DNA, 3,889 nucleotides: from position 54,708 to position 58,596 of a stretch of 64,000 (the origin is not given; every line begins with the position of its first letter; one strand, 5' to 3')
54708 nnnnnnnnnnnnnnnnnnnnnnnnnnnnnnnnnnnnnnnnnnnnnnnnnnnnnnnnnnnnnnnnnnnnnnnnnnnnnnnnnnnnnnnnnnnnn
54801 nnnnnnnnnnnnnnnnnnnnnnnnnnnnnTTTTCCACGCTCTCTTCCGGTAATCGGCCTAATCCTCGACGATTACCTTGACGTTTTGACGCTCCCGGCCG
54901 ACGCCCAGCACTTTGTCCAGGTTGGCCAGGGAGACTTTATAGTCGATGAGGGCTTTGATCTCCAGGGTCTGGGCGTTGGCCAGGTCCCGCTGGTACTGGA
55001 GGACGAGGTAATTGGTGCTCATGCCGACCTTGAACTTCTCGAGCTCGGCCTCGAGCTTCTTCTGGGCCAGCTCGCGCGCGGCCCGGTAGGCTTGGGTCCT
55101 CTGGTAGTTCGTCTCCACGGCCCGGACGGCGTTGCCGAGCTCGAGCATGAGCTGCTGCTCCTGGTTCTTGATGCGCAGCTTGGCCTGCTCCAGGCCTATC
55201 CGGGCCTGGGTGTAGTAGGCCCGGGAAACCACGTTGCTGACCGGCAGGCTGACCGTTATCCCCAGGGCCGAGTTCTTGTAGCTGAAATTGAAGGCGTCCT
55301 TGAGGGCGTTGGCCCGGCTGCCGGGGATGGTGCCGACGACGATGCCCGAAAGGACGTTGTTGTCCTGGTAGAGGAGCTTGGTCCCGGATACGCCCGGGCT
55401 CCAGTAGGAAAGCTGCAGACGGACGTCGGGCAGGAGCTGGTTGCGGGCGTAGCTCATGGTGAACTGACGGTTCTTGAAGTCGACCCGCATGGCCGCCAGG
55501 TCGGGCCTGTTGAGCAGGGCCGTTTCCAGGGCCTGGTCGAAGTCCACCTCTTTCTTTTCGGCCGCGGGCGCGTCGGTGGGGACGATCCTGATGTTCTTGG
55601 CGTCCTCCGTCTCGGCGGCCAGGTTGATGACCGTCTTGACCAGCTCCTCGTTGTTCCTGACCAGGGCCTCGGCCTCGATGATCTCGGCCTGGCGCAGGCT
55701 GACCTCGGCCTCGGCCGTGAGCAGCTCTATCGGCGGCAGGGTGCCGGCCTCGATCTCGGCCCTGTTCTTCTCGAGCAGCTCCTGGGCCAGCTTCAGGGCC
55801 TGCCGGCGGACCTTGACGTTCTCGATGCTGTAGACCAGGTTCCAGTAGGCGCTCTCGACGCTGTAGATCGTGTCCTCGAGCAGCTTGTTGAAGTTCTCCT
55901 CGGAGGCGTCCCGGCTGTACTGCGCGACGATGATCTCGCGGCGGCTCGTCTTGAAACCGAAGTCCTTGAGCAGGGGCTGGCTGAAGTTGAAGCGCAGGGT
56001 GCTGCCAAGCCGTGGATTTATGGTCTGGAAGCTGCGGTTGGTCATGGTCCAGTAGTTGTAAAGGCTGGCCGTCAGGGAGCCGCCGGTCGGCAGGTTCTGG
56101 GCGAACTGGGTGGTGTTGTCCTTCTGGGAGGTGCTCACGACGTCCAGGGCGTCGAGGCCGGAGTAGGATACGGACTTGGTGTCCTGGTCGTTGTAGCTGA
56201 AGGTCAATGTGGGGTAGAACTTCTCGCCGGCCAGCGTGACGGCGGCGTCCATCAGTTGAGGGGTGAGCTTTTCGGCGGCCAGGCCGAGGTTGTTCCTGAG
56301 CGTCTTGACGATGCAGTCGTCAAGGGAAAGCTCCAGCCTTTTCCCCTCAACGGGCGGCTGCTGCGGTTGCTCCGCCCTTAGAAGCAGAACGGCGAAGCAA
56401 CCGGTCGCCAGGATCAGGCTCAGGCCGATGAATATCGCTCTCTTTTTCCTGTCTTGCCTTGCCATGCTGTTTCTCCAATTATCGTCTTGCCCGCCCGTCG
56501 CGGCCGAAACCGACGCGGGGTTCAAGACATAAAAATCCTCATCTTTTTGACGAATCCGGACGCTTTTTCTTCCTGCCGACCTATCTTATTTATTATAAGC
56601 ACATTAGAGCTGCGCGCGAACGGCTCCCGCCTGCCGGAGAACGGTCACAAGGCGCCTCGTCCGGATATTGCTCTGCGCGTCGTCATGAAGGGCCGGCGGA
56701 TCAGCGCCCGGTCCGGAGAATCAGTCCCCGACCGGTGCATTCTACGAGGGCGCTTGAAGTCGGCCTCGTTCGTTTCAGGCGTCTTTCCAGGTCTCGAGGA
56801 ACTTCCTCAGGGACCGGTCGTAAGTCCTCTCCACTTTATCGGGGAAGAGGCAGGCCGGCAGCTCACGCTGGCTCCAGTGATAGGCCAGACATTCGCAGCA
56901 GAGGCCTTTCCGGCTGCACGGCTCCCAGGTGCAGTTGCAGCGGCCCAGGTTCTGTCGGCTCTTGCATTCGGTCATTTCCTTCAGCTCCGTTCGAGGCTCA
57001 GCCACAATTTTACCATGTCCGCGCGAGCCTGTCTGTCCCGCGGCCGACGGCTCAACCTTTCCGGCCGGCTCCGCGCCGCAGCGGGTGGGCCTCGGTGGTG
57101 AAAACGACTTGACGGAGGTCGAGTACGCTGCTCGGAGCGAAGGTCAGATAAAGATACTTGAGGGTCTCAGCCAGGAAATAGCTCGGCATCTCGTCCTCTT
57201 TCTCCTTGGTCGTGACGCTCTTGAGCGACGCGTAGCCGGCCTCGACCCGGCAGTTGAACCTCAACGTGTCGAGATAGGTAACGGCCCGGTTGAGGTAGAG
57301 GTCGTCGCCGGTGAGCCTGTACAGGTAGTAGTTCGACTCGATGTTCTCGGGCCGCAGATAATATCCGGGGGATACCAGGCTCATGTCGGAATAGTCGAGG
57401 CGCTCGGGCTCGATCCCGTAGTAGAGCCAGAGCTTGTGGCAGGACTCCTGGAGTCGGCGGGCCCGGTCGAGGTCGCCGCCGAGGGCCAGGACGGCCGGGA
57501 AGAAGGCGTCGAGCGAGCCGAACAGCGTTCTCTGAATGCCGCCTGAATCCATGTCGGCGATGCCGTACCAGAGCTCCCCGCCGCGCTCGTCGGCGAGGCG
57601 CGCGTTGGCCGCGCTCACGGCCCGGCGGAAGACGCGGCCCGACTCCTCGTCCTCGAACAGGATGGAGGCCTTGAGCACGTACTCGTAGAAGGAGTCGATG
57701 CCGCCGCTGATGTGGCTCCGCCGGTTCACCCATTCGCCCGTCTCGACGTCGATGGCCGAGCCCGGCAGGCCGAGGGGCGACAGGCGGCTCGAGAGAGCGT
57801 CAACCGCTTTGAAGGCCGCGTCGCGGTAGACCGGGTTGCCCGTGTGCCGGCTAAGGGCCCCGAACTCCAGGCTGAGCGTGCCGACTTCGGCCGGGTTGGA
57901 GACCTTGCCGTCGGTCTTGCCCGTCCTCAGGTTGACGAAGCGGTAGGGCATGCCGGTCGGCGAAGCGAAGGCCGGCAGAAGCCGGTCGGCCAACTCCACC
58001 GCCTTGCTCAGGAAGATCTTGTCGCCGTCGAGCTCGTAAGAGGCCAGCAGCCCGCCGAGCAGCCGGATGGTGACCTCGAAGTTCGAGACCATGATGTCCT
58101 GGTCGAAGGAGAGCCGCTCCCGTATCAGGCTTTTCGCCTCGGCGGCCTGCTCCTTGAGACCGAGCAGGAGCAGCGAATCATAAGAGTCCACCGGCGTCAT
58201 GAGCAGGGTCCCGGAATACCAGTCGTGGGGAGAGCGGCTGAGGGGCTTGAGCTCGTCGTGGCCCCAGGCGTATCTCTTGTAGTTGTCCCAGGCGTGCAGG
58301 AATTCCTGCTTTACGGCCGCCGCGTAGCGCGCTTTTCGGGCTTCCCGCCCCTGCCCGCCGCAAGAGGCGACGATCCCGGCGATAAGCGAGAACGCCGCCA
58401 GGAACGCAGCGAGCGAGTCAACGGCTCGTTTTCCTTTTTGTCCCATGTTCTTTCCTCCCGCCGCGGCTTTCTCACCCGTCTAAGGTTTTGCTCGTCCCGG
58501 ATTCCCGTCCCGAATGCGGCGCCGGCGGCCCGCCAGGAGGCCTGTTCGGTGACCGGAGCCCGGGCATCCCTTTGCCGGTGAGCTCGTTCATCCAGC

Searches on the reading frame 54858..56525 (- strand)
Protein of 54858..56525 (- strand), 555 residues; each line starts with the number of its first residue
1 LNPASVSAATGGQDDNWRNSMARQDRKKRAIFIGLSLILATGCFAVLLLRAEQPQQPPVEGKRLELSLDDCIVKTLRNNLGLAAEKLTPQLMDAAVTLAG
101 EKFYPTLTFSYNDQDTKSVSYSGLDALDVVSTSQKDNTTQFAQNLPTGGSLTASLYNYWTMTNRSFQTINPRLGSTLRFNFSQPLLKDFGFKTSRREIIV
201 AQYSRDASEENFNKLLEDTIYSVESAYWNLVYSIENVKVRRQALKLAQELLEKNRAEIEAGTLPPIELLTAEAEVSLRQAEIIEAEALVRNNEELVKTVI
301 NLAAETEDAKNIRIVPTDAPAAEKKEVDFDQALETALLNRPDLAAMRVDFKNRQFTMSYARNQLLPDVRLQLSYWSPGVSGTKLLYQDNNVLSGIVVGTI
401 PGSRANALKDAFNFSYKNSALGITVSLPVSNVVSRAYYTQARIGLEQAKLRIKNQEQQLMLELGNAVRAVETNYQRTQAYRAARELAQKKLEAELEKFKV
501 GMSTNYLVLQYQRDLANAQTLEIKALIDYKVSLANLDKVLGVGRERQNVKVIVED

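Call 70: search_protein_families(library=pfam, proteins=[window:54858-56525:-], max_evalue=0.00001)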
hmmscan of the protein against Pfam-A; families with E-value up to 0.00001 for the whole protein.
window:54858-56525:- (555 aa): 1 family
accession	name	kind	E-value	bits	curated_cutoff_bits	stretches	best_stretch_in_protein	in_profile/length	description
PF02321.23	OEP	-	2.1e-42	145.5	22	2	329-541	1-187/187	Outer membrane efflux protein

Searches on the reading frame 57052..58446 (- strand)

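Call 70: search_protein_families(library=pfam, proteins=[window:57052-58446:-], max_evalue=0.00001)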
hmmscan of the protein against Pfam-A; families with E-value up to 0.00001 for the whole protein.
window:57052-58446:- (464 aa): 1 family
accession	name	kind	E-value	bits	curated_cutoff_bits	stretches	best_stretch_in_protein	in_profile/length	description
PF01532.26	Glyco_hydro_47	-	4.3e-119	398.9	22.9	1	49-458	2-455/455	Glycosyl hydrolase family 47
